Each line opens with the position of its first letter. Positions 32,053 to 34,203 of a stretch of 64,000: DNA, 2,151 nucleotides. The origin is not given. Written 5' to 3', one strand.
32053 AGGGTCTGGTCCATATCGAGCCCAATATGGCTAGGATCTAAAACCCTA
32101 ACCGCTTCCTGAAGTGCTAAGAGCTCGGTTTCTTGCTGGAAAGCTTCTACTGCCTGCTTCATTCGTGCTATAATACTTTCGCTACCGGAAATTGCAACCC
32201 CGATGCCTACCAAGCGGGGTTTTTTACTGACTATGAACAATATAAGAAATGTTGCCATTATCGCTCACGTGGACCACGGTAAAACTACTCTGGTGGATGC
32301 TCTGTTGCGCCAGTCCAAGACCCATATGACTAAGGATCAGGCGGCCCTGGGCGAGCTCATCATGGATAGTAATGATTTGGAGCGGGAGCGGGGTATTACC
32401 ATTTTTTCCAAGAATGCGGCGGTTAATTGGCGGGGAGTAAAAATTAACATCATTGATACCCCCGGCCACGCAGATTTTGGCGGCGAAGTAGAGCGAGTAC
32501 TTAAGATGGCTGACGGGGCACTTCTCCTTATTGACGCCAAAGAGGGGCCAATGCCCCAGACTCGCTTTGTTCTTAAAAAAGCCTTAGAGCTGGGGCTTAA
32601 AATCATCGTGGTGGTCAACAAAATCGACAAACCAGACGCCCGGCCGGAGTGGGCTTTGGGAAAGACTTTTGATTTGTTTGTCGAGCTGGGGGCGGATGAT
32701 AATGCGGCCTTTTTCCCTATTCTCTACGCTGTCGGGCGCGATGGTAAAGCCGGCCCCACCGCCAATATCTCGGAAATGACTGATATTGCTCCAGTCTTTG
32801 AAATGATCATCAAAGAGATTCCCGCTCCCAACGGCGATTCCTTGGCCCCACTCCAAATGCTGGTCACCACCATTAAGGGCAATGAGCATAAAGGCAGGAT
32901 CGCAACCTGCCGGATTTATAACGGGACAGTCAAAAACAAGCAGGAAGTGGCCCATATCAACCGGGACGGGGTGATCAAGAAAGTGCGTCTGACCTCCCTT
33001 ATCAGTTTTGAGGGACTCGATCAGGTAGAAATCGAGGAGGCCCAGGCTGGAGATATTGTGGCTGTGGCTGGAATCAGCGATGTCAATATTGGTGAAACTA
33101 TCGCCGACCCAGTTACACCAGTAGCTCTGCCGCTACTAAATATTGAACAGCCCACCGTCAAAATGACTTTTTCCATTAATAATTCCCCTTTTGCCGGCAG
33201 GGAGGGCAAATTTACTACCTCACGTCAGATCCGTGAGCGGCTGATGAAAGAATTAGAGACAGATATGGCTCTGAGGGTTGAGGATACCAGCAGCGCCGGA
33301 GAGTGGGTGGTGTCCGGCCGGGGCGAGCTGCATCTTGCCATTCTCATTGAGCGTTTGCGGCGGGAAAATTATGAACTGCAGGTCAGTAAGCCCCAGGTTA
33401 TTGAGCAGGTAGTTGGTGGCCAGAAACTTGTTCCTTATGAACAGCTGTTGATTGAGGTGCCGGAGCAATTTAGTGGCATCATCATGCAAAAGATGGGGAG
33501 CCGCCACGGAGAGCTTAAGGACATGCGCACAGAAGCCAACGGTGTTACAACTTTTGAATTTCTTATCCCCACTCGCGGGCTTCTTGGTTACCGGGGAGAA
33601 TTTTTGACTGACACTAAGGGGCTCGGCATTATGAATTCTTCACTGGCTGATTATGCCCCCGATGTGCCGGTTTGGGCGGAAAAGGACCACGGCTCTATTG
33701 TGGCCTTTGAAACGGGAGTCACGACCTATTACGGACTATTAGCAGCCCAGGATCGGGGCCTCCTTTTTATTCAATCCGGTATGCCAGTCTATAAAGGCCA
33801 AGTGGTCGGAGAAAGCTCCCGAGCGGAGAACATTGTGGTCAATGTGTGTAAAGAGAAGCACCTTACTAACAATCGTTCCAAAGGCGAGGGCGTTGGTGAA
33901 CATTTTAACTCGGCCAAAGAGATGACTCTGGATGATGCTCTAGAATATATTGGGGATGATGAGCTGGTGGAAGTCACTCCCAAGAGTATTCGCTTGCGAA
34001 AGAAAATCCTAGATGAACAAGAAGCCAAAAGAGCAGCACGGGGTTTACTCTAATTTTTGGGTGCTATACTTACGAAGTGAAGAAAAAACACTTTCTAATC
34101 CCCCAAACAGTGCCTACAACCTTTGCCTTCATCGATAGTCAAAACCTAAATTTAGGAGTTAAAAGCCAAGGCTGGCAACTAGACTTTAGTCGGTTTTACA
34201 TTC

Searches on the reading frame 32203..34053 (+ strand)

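Call 51: search_protein_families(library=pfam, proteins=[window:32203-34053:+], max_evalue=0.00001)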
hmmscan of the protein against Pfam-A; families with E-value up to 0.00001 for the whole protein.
window:32203-34053:+ (616 aa): 7 families
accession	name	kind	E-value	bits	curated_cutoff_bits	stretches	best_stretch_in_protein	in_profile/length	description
PF00009.33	GTP_EFTU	-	8.5e-54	182.4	26.5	1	13-207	2-187/188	Elongation factor Tu GTP binding domain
PF21018.2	BipA_C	-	4.6e-40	136.2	23.8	1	497-605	2-110/110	TypA/BipA C-terminal domain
PF00679.30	EFG_C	-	9.3e-17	61.3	27.9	1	411-486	5-80/89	Elongation factor G C-terminus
PF03144.31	GTP_EFTU_D2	-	4.5e-15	56.3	30.3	1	231-301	1-73/73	Elongation factor Tu domain 2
PF22042.2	EF-G_D2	-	6.3e-13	49.1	27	1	217-300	2-81/84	Elongation factor G domain 2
PF14492.12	EFG_III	-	8.2e-09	35.8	27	1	341-389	19-68/75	Elongation Factor G, domain III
PF01926.29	MMR_HSR1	-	1.7e-07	31.8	21.9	1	17-140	2-113/113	50S ribosome-binding GTPase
